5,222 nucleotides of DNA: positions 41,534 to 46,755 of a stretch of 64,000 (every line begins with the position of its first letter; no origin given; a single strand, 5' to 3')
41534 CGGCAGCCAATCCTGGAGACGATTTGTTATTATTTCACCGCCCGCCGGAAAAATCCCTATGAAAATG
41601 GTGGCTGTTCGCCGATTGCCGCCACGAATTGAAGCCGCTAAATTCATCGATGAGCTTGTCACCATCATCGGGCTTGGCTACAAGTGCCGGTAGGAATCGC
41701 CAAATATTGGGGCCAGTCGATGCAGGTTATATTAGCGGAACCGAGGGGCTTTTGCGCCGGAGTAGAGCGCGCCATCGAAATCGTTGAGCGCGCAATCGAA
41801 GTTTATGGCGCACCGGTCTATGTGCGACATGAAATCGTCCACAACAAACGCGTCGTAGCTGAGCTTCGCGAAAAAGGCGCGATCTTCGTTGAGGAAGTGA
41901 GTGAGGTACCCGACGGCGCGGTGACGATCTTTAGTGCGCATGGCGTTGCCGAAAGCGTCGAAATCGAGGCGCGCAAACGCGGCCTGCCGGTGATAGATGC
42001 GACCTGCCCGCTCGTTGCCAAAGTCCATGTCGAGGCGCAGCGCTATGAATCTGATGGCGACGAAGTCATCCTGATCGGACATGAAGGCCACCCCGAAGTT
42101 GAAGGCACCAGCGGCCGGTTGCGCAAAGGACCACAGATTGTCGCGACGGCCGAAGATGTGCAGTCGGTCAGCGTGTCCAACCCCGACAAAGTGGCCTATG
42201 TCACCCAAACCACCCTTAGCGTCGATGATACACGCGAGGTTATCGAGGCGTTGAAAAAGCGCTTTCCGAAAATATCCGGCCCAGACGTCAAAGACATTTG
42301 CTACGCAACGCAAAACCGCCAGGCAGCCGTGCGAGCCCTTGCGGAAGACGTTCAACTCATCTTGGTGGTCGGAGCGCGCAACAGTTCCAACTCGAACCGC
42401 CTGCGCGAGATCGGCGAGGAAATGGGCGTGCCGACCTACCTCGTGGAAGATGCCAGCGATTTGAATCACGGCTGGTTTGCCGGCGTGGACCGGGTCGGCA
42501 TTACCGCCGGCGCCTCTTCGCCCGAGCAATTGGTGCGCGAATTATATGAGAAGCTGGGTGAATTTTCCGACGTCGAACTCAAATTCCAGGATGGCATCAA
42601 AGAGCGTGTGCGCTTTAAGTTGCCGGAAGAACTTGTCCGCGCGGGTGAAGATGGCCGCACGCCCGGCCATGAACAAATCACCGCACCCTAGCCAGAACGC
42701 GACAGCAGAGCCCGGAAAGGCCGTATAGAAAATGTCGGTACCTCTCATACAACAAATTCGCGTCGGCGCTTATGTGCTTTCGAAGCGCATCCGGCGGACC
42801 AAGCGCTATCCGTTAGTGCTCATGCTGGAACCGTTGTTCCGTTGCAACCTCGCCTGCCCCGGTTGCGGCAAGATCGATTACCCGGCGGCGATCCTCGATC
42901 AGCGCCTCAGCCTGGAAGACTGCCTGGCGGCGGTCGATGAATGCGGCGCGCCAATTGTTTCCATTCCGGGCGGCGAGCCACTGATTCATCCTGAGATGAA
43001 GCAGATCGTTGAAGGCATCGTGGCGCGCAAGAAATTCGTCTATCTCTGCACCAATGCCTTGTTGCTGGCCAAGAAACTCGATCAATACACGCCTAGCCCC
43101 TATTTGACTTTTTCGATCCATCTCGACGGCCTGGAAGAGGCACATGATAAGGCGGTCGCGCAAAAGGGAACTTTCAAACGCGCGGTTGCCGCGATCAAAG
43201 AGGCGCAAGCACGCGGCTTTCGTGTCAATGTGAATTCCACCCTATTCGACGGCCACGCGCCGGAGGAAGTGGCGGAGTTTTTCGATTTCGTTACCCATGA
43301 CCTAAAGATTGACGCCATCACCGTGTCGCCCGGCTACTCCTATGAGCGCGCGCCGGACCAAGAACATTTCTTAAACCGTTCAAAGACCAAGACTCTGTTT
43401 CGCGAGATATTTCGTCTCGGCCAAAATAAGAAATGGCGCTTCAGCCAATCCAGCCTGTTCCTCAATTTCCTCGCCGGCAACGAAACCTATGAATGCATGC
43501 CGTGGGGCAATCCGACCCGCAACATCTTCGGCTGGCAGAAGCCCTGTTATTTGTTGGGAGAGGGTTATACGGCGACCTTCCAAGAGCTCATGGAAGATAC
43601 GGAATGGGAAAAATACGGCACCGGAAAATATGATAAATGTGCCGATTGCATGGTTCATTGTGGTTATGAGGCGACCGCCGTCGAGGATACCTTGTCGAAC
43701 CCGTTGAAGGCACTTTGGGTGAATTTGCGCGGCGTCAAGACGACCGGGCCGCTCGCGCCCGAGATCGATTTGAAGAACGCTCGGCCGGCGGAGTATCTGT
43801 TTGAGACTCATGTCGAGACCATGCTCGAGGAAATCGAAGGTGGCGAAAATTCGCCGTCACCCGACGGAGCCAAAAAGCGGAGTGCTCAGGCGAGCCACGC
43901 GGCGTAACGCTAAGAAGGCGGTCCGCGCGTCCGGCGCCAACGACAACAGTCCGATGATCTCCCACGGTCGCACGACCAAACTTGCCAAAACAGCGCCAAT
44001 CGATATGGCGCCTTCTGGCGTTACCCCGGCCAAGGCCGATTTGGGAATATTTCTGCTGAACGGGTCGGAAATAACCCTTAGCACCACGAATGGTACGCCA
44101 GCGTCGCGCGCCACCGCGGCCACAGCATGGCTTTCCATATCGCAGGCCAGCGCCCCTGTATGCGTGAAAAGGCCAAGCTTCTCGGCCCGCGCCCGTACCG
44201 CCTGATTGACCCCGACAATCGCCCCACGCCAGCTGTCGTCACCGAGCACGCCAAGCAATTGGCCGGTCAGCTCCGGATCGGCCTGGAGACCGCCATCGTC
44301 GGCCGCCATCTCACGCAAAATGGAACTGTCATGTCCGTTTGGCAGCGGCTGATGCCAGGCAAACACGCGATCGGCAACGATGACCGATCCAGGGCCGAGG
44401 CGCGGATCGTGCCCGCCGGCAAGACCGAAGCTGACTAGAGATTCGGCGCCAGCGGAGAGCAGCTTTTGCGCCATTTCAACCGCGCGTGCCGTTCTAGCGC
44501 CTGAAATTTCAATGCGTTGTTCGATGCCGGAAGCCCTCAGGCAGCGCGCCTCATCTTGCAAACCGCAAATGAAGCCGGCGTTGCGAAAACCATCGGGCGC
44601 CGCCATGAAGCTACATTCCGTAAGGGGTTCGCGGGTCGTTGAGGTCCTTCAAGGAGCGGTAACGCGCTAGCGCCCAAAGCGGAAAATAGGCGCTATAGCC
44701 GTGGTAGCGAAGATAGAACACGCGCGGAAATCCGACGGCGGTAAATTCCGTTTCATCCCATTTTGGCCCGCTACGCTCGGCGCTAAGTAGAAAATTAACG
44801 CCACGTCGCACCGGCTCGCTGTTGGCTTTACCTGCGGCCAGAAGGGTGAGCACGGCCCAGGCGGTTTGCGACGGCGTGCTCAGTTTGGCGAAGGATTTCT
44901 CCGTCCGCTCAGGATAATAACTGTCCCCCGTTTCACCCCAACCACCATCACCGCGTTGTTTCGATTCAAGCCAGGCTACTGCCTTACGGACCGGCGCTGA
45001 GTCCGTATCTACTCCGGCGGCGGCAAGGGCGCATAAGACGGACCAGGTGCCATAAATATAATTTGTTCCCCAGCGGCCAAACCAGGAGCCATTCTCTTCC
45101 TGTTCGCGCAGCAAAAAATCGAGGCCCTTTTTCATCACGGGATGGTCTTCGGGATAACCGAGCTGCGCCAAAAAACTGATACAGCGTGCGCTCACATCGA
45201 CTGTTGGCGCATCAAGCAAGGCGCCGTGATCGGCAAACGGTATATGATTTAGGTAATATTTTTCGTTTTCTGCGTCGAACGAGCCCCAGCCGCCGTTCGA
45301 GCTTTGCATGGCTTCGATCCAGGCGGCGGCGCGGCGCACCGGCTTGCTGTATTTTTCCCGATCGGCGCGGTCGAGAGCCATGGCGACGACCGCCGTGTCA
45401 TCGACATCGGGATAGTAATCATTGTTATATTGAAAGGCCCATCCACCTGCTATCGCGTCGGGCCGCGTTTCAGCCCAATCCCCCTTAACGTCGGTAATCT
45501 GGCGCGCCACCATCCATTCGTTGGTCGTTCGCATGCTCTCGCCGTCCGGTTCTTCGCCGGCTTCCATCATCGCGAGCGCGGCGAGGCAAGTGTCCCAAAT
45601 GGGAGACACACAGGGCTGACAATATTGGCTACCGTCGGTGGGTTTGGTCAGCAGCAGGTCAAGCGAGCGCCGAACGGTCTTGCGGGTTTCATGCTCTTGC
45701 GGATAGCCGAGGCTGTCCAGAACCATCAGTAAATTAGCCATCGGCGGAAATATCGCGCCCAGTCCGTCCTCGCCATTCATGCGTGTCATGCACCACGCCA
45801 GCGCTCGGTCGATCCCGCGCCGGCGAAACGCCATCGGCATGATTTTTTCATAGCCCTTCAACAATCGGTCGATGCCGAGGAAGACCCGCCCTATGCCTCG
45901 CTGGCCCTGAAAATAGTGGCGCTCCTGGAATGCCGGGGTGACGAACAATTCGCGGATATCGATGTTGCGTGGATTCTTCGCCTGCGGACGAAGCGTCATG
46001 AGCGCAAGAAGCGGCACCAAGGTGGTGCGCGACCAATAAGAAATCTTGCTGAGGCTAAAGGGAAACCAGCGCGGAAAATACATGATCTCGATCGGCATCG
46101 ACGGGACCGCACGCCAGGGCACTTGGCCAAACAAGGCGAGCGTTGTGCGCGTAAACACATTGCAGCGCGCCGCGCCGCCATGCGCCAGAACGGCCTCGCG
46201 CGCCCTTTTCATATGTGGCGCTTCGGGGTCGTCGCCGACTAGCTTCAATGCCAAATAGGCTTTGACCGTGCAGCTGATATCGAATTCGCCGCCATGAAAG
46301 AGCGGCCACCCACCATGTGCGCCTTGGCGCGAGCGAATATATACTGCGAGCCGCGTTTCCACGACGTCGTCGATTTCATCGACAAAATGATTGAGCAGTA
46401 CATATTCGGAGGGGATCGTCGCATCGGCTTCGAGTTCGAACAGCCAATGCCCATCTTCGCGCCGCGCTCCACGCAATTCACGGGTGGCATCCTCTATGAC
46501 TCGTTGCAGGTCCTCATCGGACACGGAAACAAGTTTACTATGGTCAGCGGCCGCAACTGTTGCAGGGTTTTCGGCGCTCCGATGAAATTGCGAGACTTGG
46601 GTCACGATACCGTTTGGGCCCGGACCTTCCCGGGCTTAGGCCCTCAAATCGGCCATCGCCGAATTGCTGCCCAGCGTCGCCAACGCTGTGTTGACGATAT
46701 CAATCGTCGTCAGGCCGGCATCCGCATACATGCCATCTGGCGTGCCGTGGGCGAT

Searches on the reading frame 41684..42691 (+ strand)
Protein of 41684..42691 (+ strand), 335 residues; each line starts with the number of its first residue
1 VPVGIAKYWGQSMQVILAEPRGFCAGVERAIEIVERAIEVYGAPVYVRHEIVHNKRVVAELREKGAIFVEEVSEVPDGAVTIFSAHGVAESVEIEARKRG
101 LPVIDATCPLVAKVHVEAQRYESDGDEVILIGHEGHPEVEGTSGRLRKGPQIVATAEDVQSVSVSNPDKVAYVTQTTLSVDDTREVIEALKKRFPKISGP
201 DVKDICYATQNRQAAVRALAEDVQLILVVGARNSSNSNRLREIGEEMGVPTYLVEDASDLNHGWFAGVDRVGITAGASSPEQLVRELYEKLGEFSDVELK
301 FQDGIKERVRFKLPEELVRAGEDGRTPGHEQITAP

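Call 9: search_protein_families(library=ncbifam, proteins=[window:41684-42691:+], max_evalue=1e-10)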
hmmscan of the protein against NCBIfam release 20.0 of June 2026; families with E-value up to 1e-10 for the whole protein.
window:41684-42691:+ (335 aa): 8 families
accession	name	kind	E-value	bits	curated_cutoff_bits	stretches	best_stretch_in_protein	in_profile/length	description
NF002188.0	PRK01045.1-2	equivalog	7.7e-143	475.2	420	1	13-319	1-309/315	4-hydroxy-3-methylbut-2-enyl diphosphate reductase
NF002190.0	PRK01045.1-4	subfamily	1.6e-132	441.3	389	1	12-318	6-316/321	4-hydroxy-3-methylbut-2-enyl diphosphate reductase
NF002189.0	PRK01045.1-3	equivalog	5.6e-123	410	444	1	12-320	13-322/326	4-hydroxy-3-methylbut-2-enyl diphosphate reductase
TIGR00216.1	ispH_lytB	equivalog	3e-99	331.8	187.85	1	14-293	1-281/282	4-hydroxy-3-methylbut-2-enyl diphosphate reductase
NF000907.0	PRK00087.1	equivalog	1.2e-75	255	624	1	13-298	1-282/671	bifunctional 4-hydroxy-3-methylbut-2-enyl diphosphate reductase/30S ribosomal protein S1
NF002187.0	PRK01045.1-1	equivalog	3.7e-74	249.4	276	1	13-294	1-278/282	4-hydroxy-3-methylbut-2-enyl diphosphate reductase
NF009024.0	PRK12360.1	equivalog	1.5e-61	208.3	387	1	13-291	1-278/281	4-hydroxy-3-methylbut-2-enyl diphosphate reductase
NF009911.0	PRK13371.1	equivalog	2e-38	132.5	440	2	12-147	54-196/405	4-hydroxy-3-methylbut-2-enyl diphosphate reductase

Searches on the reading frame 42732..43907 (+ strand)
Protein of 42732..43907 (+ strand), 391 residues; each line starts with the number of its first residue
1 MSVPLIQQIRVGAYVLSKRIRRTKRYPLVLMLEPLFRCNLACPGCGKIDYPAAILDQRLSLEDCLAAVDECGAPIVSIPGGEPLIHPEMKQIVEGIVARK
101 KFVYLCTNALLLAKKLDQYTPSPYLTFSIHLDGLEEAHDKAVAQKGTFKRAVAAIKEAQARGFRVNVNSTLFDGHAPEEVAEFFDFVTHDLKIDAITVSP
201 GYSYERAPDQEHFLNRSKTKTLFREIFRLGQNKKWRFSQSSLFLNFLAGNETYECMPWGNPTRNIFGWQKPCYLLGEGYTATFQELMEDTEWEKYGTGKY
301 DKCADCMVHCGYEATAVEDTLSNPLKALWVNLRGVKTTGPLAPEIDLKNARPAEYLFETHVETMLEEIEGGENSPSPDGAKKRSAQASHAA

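Call 9: search_protein_families(library=ncbifam, proteins=[window:42732-43907:+], max_evalue=1e-10)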
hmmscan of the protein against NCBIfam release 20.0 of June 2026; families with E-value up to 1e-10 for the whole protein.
window:42732-43907:+ (391 aa): 11 families
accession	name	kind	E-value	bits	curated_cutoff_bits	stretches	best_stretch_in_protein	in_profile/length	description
TIGR03470.1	HpnH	equivalog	2.1e-167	556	225.05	1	1-319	1-318/318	adenosyl-hopene transferase HpnH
TIGR03961.1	rSAM_PTO1314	hypoth_equivalog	5.5e-22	78.5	306.05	1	22-314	17-306/332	PTO1314 family radical SAM protein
TIGR02666.1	moaA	equivalog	1.4e-16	60.4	284.05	1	37-200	19-194/336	GTP 3',8-cyclase MoaA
TIGR04051.1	rSAM_NirJ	equivalog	1.7e-16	60.1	515.45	1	35-200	9-175/354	heme d1 biosynthesis radical SAM protein NirJ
NF049973.1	radical_Rv1681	equivalog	6.5e-16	58.2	380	1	30-188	74-235/326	Rv1681 family radical SAM protein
TIGR03962.1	mycofact_rSAM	equivalog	4.5e-14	52.4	265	1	19-171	3-158/339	mycofactocin radical SAM maturase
TIGR02668.1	moaA_archaeal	equivalog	2.1e-13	49.9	325.25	1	37-203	19-191/303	GTP 3',8-cyclase MoaA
TIGR04546.1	rSAM_ahbC_deAc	equivalog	9.9e-13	47.6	650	1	35-188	46-201/390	12,18-didecarboxysiroheme deacetylase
TIGR04054.1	rSAM_NirJ1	equivalog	1.2e-12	47.2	650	1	37-196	45-205/387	putative heme d1 biosynthesis radical SAM protein NirJ1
TIGR04133.1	rSAM_w_lipo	hypoth_equivalog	2.6e-12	46.4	425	1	22-159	17-161/350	TIGR04133 family radical SAM/SPASM protein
TIGR04053.2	TIGR04053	equivalog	3.3e-12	46.4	395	1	24-175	4-162/366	TIGR04053 family radical SAM/SPASM domain-containing protein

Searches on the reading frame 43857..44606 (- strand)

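Call 9: search_protein_families(library=ncbifam, proteins=[window:43857-44606:-], max_evalue=1e-10)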
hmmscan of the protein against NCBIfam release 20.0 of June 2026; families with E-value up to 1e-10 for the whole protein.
window:43857-44606:- (249 aa): 4 families
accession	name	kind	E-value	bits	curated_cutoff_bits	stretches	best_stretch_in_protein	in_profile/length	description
TIGR03468.1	HpnG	hypoth_equivalog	9.3e-50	169.1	187.1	2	99-237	72-212/212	hopanoid-associated phosphorylase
NF005476.0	PRK07077.1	equivalog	6e-45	153.4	215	1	13-237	15-227/243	phosphorylase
TIGR03664.1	fut_nucase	equivalog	1.9e-14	53.9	124.7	1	40-181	48-201/228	futalosine hydrolase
NF004079.0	PRK05584.1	equivalog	3.6e-14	52.8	169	1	51-181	65-198/232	5'-methylthioadenosine/adenosylhomocysteine nucleosidase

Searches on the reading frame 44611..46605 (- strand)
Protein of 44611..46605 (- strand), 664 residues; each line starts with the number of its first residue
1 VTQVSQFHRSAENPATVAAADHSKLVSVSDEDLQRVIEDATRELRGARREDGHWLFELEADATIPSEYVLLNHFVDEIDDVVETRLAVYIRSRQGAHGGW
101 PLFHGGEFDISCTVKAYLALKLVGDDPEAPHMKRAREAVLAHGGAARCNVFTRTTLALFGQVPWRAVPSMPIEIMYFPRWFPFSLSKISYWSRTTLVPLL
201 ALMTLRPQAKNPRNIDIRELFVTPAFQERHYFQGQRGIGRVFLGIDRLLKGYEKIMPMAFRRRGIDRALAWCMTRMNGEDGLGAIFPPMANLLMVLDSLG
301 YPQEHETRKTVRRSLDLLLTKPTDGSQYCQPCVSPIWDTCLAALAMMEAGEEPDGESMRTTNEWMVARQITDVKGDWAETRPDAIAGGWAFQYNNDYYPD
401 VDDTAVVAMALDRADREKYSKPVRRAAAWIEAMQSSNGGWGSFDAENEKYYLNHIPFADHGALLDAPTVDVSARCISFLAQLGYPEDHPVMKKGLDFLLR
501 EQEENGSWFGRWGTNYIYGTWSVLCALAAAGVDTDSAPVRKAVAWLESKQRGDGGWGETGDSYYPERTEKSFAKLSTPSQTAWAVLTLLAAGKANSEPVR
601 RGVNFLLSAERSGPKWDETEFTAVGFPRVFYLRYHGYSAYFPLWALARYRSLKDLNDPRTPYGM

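Call 5: search_protein_families(library=ncbifam, proteins=[window:44611-46605:-], max_evalue=0.01)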
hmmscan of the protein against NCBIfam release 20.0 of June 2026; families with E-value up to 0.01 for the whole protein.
window:44611-46605:- (664 aa): 6 families
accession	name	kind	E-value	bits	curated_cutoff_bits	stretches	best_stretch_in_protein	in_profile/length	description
TIGR01507.1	hopene_cyclase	equivalog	6.5e-232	771.4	431.1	1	24-653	8-637/640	squalene--hopene cyclase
TIGR01787.1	squalene_cyclas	subfamily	1.1e-179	599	322.7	1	38-650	3-621/622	squalene/oxidosqualene cyclases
TIGR03463.1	osq_cycl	subfamily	1.2e-63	215.4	851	1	47-649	7-634/634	2,3-oxidosqualene cyclase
TIGR04277.1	squa_tetra_cyc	equivalog_domain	1.2e-51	176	500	2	336-651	314-622/624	tetrahymanol synthase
NF053823.1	SCO2321_fam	equivalog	4.4e-14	52.2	300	2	526-560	110-142/405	SCO2321 family membrane protein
TIGR02474.1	pec_lyase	equivalog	1.3e-05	25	189.8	1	405-461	52-106/295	pectate lyase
